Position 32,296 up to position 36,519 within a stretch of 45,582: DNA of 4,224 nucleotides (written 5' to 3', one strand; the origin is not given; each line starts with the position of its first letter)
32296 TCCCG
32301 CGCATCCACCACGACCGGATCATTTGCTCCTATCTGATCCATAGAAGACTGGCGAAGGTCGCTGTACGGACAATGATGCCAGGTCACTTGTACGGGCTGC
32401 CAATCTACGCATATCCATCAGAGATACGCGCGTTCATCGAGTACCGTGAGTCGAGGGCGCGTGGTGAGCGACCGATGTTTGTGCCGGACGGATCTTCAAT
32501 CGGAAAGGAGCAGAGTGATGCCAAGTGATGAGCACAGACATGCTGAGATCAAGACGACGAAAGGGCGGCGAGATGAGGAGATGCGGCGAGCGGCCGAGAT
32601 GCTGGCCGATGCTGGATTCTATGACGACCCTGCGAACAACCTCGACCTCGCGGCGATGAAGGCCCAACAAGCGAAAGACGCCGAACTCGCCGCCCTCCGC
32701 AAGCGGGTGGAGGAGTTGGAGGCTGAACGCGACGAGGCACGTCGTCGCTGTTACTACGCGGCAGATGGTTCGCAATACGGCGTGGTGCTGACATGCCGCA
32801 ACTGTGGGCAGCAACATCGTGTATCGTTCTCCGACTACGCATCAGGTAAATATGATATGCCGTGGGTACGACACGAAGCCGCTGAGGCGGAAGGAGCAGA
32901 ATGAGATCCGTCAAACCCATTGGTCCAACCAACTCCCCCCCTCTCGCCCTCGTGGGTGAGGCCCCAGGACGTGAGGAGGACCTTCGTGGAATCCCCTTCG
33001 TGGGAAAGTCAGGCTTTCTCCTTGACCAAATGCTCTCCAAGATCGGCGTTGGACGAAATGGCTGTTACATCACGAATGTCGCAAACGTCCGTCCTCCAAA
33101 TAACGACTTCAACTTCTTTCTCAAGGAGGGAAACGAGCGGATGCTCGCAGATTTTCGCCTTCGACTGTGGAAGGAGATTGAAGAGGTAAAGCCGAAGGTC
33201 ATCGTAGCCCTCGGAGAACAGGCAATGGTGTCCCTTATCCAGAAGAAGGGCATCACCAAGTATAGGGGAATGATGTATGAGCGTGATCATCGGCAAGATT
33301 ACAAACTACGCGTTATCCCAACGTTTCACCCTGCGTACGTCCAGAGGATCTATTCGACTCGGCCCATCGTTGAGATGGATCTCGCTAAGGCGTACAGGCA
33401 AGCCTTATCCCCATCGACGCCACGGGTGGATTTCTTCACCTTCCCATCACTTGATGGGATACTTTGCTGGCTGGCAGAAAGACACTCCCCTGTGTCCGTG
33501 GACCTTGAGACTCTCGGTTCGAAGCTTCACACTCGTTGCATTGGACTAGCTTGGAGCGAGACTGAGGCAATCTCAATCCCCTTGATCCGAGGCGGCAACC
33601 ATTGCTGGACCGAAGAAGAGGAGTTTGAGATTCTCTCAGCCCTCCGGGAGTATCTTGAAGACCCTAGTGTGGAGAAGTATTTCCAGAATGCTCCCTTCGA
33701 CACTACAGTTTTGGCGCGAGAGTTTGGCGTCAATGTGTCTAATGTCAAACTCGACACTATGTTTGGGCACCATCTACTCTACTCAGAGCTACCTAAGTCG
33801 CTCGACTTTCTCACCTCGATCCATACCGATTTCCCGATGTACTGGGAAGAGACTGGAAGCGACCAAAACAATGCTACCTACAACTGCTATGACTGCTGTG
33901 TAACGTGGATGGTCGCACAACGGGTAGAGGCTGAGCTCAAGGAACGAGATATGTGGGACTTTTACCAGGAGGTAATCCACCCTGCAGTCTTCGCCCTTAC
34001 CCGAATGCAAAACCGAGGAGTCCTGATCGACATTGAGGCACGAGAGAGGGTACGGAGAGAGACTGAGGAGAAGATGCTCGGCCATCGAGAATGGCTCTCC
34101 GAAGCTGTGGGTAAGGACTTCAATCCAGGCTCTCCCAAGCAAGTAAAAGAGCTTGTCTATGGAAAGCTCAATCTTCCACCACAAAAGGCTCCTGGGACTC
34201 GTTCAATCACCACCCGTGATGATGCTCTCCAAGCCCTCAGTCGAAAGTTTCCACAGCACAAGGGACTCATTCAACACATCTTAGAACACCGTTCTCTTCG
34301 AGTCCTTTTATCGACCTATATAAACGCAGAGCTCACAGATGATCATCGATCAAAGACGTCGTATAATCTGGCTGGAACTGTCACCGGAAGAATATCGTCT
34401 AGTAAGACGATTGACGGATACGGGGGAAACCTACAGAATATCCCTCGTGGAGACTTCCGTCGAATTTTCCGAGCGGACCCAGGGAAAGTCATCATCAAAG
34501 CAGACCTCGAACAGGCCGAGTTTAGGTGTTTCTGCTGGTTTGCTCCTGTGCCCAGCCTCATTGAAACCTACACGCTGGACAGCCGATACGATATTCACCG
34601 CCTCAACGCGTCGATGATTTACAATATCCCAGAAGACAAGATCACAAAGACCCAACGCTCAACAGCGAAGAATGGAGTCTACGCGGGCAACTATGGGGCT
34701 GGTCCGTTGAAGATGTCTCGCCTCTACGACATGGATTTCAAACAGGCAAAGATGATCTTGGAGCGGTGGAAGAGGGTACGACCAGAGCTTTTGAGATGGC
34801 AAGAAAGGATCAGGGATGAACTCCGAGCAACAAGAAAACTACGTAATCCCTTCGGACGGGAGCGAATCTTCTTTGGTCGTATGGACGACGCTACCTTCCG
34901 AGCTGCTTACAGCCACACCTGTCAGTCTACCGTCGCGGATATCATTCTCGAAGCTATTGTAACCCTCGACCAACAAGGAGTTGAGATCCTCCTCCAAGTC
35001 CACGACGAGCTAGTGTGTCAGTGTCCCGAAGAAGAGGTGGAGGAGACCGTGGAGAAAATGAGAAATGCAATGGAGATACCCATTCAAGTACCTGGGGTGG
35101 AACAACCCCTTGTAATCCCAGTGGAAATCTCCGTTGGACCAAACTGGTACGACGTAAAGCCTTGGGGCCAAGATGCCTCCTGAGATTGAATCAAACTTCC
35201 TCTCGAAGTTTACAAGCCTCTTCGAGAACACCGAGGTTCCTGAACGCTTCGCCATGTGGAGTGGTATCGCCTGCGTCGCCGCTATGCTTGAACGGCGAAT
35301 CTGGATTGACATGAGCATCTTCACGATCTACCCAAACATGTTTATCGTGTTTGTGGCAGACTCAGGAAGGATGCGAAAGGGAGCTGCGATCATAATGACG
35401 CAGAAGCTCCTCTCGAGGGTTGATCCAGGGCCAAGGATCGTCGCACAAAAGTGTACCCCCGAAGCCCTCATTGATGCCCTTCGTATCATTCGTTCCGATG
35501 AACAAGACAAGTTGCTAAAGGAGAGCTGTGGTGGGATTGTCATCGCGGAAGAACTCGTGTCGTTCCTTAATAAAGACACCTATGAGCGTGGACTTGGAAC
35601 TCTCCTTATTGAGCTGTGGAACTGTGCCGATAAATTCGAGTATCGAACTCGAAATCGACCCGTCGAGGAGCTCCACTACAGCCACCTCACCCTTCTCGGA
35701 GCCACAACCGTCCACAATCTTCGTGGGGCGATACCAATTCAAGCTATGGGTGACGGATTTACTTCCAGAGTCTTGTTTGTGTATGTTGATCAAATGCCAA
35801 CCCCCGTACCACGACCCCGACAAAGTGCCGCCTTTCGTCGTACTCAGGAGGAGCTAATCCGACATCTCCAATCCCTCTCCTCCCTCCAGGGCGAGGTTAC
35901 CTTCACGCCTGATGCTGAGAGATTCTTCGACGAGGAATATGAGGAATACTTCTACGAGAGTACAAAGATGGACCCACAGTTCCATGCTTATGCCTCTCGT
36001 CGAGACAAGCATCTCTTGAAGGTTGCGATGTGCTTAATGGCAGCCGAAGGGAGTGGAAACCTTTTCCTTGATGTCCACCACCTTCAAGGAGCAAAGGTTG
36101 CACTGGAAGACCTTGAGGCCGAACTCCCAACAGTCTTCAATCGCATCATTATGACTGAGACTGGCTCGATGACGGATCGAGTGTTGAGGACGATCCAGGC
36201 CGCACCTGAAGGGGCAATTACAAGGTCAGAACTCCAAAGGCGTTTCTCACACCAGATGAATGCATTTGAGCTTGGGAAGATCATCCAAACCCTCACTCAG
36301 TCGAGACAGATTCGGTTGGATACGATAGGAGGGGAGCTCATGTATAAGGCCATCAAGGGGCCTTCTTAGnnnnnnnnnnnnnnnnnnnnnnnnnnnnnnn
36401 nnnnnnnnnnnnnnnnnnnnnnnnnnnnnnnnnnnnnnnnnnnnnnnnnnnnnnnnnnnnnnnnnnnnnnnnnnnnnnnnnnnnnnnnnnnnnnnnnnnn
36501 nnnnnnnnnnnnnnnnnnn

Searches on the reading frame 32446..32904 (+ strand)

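Call 50: search_protein_families(library=pfam, proteins=[window:32446-32904:+], max_evalue=0.01)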
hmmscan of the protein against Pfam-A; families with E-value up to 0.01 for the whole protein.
window:32446-32904:+ (152 aa): 1 family
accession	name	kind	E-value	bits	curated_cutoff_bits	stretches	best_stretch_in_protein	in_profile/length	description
PF07295.17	DUF1451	-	0.0071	17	26.1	1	20-128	21-127/146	Zinc-ribbon containing domain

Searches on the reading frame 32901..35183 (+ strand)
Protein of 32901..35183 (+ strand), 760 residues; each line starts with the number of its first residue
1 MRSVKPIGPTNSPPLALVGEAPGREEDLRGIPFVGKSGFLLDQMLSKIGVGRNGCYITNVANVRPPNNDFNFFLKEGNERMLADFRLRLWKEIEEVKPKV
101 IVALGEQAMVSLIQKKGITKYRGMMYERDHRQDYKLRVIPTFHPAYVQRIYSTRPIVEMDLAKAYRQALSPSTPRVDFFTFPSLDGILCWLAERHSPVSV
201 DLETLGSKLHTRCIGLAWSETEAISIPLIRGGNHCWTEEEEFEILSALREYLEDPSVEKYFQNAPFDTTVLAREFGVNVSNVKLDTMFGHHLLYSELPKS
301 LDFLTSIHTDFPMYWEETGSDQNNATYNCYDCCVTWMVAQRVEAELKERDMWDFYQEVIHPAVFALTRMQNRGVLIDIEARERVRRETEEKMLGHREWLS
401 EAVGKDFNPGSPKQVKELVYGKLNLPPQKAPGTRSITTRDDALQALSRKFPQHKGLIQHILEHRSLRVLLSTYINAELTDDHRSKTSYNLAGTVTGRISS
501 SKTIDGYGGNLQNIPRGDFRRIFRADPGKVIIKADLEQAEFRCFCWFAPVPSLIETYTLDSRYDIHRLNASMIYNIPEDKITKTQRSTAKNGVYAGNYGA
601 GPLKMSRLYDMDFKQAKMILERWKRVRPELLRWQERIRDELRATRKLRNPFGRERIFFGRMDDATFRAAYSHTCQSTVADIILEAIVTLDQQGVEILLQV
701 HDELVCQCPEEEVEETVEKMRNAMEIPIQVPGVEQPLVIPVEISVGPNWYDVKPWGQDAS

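Call 17: search_protein_families(library=pfam, proteins=[window:32901-35183:+], max_evalue=0.001)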
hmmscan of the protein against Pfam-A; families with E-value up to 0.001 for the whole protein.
window:32901-35183:+ (760 aa): 3 families
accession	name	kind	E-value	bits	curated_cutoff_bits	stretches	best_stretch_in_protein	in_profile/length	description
PF00476.26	DNA_pol_A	-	5.6e-63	213.6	34.3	1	382-751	5-381/381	DNA polymerase family A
PF03167.25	UDG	-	5.7e-25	88.5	24.3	1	8-153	4-127/141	Uracil DNA glycosylase superfamily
PF01612.26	DNA_pol_A_exo1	-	7.4e-11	42.6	23.6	1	191-322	16-141/173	3'-5' exonuclease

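Call 28: search_dna_similar(query=window:32901-35183:+, collection=phages, mode=protein, max_rows=15)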
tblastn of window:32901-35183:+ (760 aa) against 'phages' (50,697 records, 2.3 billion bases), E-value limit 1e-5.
Records with a match: 3292; places in all: 3292; records where one place covers at least 80% of the query: 93.
Best place of each record, by identity: <60% 3292.
By first word of the organism name: Mycobacterium 565; Vibrio 470; Microbacterium 312; Salmonella 280; Staphylococcus 269; Bacillus 207; Escherichia 173; Pseudomonas 122; Arthrobacter 102; Gordonia 97; and 81 more.
By host as written in the record: - 563; Mycobacterium smegmatis mc2 155 411; Microbacterium foliorum NRRL B-24224 137; Microbacterium foliorum NRRL B-24224 SEA 132; Staphylococcus aureus 88; Mycobacterium smegmatis mc#155 82; Escherichia coli 58; Pseudomonas aeruginosa 49; and 541 more.
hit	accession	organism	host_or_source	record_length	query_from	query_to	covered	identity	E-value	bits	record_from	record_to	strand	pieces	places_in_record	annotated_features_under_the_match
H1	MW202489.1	Bacteriophage sp.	Manatee Spring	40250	4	753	99%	31.6%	4e-100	345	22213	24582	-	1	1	DNA polymerase | hypothetical protein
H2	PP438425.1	Microcystis phage Mel-JY34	Microcystis elabens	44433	6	753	98%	30.6%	4e-96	333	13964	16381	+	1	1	DNA polymerase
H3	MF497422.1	Vibrio phage vB_VspS_VS-ABTNL-3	Vibrio splendidus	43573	9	759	99%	28.8%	3e-56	292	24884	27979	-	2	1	3'-5'exonuclease and polymerase domain protein | DNA polymerase I | hypothetical protein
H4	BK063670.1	Caudoviricetes sp. vir526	Methanomicrobiales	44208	3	752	99%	28.7%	7e-67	247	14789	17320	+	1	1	DNA polymerase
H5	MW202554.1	Caudoviricetes sp.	Manatee Spring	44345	15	756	97%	28.7%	2e-35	286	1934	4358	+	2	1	DNA polymerase (x2)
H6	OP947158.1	Desulfofustis phage LS06-2018-MD01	-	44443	4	748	98%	27.2%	4e-60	227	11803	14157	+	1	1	DNA polymerase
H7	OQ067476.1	Caulobacter phage Kuura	Caulobacter sp.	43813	1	709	92%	28.6%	2e-28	254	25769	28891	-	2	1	DNA polymerase | hypothetical protein (x3)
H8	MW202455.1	Caudoviricetes sp.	Manatee Spring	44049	15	757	98%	26.8%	3e-49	194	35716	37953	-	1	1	DNA polymerase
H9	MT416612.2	Bacillus phage YungSlug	Bacillus thuringiensis kurstaki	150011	12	744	93%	26.0%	4e-19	189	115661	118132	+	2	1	DNA polymerase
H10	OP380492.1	Bacillus phage Nachito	Bacillus sp. ET1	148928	12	752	98%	24.0%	2e-31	138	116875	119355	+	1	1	DNA polymerase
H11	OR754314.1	Pseudomonas phage vB_PmeS_STP12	Pseudomonas mendocina STP12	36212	15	749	97%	23.9%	2e-27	126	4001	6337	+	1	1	record has no annotation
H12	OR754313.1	Stutzerimonas phage vB_SstS_STP9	Stutzerimonas stutzeri STP9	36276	15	749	97%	23.9%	2e-27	126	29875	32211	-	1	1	record has no annotation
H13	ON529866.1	Brevundimonas phage vB_BpoS-MaInes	Brevundimonas pondensis LVF1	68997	2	709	93%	24.6%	2e-32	141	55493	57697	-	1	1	DNA polymerase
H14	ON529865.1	Brevundimonas phage vB_BpoS-StAshley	Brevundimonas pondensis LVF1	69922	2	709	93%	24.6%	2e-32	141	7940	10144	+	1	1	DNA polymerase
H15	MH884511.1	Exiguobacterium phage vB_EalM-132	Exiguobacterium alkaliphilum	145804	12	749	97%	23.4%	5e-32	140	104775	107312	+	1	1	polA_1: DNA polymerase I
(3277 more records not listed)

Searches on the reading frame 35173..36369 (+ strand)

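Call 17: search_protein_families(library=pfam, proteins=[window:35173-36369:+], max_evalue=0.001)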
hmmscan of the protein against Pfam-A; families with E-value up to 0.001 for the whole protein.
window:35173-36369:+ (398 aa): 1 family
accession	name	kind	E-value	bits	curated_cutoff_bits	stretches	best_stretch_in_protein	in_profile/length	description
PF13148.11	DUF3987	-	2.3e-17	63.7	27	1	87-296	123-336/364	Protein of unknown function (DUF3987)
